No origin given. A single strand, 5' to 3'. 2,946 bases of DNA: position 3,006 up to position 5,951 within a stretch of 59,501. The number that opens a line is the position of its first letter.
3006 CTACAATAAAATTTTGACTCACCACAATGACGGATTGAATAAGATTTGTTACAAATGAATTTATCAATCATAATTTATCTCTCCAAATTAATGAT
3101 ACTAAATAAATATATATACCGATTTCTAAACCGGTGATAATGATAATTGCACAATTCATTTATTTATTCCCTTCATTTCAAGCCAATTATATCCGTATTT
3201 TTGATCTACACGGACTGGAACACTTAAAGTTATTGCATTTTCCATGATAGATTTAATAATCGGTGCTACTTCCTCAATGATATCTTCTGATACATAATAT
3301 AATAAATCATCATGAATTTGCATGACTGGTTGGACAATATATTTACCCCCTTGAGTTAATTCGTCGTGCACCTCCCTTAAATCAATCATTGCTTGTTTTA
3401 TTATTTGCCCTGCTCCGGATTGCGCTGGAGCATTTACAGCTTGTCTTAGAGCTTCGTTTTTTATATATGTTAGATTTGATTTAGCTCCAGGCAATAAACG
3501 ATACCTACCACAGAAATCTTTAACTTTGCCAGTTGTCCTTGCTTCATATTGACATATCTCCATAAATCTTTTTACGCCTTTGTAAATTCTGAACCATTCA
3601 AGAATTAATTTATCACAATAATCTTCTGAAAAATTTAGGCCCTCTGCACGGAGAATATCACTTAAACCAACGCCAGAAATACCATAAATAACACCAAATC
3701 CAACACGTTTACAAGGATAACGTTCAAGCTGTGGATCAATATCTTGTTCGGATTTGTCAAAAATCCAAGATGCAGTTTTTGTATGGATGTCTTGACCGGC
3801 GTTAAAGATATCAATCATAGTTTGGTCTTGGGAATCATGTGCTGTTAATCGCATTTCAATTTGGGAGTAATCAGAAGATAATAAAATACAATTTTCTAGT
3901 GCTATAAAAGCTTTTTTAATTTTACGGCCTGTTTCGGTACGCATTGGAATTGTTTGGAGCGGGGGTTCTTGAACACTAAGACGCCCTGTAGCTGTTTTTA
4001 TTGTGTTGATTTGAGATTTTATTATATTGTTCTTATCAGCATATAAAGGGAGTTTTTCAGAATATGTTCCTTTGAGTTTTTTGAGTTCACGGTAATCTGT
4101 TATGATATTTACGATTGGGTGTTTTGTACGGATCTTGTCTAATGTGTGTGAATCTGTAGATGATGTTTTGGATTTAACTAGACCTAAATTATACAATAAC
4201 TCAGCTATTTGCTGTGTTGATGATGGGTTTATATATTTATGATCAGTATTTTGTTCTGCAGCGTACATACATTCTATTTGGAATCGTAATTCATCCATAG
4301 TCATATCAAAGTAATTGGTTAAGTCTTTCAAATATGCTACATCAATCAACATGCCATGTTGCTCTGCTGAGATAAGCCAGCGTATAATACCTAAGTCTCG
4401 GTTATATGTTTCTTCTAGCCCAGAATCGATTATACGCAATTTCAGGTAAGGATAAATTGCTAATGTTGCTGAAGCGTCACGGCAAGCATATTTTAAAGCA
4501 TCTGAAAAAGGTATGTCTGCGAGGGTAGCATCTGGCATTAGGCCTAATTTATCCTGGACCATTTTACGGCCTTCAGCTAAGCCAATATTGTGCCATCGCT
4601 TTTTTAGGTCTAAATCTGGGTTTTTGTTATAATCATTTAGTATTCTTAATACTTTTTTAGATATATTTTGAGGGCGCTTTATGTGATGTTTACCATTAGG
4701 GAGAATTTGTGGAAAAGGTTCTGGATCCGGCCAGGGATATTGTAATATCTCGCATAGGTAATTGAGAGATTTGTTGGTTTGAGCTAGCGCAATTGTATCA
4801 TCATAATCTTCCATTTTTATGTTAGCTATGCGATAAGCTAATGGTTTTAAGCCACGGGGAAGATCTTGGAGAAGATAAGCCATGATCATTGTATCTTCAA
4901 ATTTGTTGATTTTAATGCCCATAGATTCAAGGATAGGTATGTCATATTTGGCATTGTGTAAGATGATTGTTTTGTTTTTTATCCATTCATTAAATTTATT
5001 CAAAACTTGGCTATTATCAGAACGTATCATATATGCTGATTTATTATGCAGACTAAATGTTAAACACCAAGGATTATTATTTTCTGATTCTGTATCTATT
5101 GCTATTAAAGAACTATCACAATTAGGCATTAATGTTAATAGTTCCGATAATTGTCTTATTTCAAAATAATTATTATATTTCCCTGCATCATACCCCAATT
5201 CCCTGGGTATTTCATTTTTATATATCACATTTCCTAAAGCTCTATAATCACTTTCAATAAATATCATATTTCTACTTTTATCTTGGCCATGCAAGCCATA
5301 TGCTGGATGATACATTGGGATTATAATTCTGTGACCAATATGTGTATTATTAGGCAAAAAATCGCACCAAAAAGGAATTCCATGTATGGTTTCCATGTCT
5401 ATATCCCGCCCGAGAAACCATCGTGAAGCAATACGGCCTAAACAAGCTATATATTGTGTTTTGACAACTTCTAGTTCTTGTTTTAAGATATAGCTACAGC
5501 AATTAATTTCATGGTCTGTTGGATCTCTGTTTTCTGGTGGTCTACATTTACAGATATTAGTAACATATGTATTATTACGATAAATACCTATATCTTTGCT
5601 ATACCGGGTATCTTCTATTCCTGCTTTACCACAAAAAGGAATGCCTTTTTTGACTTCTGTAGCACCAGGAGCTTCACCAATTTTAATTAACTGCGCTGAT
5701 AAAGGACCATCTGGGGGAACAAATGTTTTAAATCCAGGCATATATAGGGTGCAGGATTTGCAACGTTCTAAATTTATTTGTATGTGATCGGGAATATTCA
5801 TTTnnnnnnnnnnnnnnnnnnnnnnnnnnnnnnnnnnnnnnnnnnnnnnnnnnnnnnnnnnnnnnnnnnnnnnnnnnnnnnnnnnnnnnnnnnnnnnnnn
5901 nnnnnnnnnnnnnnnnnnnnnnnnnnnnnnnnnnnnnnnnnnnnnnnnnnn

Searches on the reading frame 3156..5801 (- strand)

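Call 61: search_protein_families(library=pfam, max_evalue=0.001, proteins=[window:3156-5801:-])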
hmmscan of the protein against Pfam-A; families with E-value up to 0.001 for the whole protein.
window:3156-5801:- (881 aa): 4 families
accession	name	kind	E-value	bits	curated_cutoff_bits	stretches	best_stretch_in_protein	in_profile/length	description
PF00476.26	DNA_pol_A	-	6.3e-99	331.9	34.3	1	504-875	10-381/381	DNA polymerase family A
PF03167.25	UDG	-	9e-24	84.6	24.3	1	29-176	1-128/141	Uracil DNA glycosylase superfamily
PF01612.26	DNA_pol_A_exo1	-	3.2e-14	53.5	23.6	1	217-331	9-133/173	3'-5' exonuclease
PF22619.2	DNA_polI_exo1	-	0.00044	20.5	27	1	247-312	16-85/140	DNA polymerase I, ribonuclease H-like domain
